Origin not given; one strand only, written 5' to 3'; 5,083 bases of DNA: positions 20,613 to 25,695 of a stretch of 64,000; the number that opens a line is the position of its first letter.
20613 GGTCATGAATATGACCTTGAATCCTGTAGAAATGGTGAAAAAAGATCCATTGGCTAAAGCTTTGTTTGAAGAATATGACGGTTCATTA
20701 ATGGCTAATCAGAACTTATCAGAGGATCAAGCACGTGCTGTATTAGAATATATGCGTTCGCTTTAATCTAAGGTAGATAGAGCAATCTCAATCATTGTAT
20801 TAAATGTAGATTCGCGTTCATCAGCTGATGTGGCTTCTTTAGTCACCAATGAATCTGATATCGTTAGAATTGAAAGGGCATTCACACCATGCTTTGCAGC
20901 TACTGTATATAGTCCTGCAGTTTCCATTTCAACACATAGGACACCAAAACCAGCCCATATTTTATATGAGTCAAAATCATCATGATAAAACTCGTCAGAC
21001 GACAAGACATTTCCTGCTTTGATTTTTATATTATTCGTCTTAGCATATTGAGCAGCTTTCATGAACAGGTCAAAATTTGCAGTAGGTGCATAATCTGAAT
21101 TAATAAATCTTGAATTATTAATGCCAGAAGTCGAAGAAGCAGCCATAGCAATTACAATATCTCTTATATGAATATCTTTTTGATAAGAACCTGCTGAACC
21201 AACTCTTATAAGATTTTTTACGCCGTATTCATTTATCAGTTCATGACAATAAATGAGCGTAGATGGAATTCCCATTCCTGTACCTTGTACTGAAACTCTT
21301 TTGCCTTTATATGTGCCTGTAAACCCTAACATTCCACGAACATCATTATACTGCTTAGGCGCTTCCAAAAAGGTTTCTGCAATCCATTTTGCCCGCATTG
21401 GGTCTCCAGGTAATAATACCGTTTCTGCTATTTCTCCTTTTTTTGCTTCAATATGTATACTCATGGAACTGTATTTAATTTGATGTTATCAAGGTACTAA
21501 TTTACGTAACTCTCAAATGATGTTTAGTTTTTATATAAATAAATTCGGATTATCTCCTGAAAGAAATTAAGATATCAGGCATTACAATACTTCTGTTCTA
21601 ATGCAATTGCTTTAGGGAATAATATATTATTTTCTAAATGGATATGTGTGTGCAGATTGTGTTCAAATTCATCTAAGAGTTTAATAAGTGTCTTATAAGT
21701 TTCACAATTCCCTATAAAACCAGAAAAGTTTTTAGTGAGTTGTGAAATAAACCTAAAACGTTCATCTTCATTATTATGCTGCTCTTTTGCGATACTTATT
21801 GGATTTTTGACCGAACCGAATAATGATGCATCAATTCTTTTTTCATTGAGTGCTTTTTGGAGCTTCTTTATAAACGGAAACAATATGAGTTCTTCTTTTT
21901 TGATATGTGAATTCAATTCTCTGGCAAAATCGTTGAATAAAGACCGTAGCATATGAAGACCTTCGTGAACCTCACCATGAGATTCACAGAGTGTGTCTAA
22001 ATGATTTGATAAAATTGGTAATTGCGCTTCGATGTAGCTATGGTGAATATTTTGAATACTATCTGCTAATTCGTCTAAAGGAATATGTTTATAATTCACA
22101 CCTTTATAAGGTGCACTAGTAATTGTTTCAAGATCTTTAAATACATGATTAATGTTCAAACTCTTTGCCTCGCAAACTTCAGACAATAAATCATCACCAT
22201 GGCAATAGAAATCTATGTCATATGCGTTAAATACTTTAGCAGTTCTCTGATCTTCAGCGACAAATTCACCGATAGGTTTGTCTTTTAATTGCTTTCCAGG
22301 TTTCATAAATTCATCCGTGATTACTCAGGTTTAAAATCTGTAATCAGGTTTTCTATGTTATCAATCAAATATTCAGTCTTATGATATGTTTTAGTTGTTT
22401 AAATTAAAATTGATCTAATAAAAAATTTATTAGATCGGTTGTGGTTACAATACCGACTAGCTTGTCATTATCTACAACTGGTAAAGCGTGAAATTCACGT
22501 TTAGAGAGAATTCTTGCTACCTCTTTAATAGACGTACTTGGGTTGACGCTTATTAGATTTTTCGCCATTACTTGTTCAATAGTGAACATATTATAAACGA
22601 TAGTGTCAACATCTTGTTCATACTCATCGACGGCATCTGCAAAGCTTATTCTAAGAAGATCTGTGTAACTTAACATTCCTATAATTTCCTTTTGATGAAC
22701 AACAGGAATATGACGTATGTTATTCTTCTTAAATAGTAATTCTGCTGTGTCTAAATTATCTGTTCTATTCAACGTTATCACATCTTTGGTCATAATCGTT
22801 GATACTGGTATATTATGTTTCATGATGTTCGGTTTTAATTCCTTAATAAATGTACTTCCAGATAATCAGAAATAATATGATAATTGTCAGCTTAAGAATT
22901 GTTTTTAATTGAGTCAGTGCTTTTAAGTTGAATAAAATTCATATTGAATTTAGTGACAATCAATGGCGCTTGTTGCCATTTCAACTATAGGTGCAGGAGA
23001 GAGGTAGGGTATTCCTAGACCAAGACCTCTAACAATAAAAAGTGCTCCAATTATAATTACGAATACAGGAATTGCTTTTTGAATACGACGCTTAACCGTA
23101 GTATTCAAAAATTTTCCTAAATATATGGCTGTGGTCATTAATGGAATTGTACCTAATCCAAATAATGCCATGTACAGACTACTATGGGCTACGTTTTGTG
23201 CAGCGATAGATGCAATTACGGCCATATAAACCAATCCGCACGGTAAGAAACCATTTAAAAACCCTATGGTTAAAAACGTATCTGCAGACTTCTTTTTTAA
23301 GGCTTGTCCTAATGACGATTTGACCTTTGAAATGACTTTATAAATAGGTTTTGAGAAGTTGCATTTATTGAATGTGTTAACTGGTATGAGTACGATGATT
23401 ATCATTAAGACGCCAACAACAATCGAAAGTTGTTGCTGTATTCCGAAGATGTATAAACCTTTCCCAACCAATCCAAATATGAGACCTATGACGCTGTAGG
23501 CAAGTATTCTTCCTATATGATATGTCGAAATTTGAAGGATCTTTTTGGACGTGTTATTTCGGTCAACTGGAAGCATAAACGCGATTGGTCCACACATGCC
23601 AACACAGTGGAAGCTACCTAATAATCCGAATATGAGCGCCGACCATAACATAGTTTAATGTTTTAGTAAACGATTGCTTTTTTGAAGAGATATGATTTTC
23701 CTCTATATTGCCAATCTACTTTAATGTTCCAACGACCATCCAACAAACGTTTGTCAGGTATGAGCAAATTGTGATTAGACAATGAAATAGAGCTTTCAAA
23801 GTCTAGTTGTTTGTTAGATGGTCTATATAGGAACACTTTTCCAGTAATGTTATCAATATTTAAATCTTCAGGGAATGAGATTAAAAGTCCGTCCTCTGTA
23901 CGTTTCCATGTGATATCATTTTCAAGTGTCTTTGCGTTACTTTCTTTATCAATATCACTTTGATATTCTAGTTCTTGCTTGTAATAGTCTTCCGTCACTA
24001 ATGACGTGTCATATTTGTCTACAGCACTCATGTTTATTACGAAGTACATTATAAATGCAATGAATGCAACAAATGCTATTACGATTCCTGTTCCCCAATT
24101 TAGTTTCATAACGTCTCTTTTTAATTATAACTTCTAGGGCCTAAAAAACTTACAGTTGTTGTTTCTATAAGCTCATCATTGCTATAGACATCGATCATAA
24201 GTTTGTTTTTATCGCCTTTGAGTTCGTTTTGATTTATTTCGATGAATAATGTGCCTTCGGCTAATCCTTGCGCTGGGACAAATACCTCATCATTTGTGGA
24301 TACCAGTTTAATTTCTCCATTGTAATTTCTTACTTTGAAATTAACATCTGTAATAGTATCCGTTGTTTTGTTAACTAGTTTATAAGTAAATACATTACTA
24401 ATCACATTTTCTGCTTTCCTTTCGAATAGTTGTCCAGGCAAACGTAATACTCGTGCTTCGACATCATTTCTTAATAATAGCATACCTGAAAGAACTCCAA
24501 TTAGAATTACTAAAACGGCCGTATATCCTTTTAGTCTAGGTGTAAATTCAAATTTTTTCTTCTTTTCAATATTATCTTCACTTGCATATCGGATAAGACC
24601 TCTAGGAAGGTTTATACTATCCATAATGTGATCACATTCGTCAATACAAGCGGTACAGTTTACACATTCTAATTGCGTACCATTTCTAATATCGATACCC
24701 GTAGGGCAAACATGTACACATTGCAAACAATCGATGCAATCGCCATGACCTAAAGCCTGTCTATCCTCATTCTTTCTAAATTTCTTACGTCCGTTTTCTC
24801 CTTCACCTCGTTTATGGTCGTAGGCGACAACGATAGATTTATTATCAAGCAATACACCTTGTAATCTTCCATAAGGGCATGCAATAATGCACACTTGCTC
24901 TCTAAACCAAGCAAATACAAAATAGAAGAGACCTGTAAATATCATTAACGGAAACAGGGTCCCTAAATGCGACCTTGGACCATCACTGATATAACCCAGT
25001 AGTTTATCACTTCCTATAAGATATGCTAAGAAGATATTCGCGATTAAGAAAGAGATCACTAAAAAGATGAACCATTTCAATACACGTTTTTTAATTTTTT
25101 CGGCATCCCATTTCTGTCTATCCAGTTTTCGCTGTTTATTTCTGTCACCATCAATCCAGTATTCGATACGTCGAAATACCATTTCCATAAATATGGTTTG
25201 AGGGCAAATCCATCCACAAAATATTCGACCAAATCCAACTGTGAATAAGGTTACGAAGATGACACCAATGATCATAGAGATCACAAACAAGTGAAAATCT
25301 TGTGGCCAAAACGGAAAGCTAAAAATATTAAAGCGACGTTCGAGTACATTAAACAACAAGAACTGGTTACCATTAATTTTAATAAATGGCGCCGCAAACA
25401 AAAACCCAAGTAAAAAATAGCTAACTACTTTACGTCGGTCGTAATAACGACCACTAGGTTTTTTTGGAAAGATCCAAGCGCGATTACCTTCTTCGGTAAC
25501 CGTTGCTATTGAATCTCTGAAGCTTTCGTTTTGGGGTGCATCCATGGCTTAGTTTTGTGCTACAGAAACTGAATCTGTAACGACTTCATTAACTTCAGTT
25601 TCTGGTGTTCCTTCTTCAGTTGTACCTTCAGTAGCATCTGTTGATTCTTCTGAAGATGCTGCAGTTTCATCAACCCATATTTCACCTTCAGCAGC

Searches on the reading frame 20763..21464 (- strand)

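Call 9: search_protein_families(library=pfam, proteins=[window:20763-21464:-])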
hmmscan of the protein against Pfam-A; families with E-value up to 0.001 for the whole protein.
window:20763-21464:- (233 aa): 1 family
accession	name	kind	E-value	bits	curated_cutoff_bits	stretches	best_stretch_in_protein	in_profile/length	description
PF01048.26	PNP_UDP_1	-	2.9e-41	141.8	25.1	1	16-219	3-215/233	Phosphorylase superfamily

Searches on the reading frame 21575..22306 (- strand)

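Call 9: search_protein_families(library=pfam, proteins=[window:21575-22306:-])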
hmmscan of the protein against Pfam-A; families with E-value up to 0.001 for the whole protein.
window:21575-22306:- (243 aa): 2 families
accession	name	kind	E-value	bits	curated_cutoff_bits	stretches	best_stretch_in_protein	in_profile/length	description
PF04405.19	ScdA_N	-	9.9e-17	60.8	32.5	1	9-61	2-54/56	Domain of Unknown function (DUF542)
PF01814.28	Hemerythrin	-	7.6e-14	52.7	25.3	1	88-233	9-127/127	Hemerythrin HHE cation binding domain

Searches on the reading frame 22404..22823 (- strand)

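Call 9: search_protein_families(library=pfam, proteins=[window:22404-22823:-])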
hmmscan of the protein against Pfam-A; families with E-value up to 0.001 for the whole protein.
window:22404-22823:- (139 aa): 1 family
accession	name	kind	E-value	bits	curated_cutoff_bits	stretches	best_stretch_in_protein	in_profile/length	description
PF00571.33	CBS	-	4.4e-33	113.8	24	2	82-136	1-56/57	CBS domain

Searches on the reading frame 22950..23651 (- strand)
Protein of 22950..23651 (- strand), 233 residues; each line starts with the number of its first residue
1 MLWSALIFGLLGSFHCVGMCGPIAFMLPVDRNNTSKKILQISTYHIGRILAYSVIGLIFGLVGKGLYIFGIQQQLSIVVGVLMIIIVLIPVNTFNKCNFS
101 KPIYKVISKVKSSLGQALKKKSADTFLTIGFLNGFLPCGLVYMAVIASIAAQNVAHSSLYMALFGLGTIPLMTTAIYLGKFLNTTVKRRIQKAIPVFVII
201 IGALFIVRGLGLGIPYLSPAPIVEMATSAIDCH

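Call 9: search_protein_families(library=pfam, proteins=[window:22950-23651:-])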
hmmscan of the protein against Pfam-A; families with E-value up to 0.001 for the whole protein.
window:22950-23651:- (233 aa): 2 families
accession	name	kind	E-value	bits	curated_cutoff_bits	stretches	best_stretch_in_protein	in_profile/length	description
PF13386.12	DsbD_2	-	3.6e-55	187.4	24.9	1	5-203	2-198/199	Cytochrome C biogenesis protein transmembrane region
PF02683.22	DsbD_TM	-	4.1e-06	26.7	27.1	1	3-187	6-194/219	Cytochrome C biogenesis protein transmembrane domain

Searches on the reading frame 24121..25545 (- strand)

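Call 77: search_protein_families(library=pfam, max_evalue=0.001, proteins=[window:24121-25545:-])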
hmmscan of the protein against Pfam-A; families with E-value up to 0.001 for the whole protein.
window:24121-25545:- (474 aa): 10 families
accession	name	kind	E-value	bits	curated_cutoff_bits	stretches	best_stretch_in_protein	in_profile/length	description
PF13746.11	Fer4_18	-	9e-44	148.7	27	1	214-323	1-114/114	4Fe-4S dicluster domain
PF11614.14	FixG_C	-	2.6e-19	70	25.6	1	354-470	3-119/119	IG-like fold at C-terminal of FixG, putative oxidoreductase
PF12801.12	Fer4_5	-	1.9e-12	47.4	22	1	89-131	3-41/48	4Fe-4S binding domain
PF12838.12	Fer4_7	-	6.6e-09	36.5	27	1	218-284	7-52/52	4Fe-4S dicluster domain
PF13187.11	Fer4_9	-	1.1e-07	32.2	27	1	219-283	8-50/52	4Fe-4S dicluster domain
PF13484.11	Fer4_16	-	1.8e-07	32.3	30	1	218-282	7-65/66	4Fe-4S double cluster binding domain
PF13237.11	Fer4_10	-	4.3e-07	30.2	25.5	1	218-281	14-53/53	4Fe-4S dicluster domain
PF13183.11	Fer4_8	-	3.4e-06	27.9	27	0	245-284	25-68/68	4Fe-4S dicluster domain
PF13534.11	Fer4_17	-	2.3e-05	25.3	22.2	0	218-285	7-61/61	4Fe-4S dicluster domain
PF14697.11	Fer4_21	-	2.9e-05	24.5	35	0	265-282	36-53/59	4Fe-4S dicluster domain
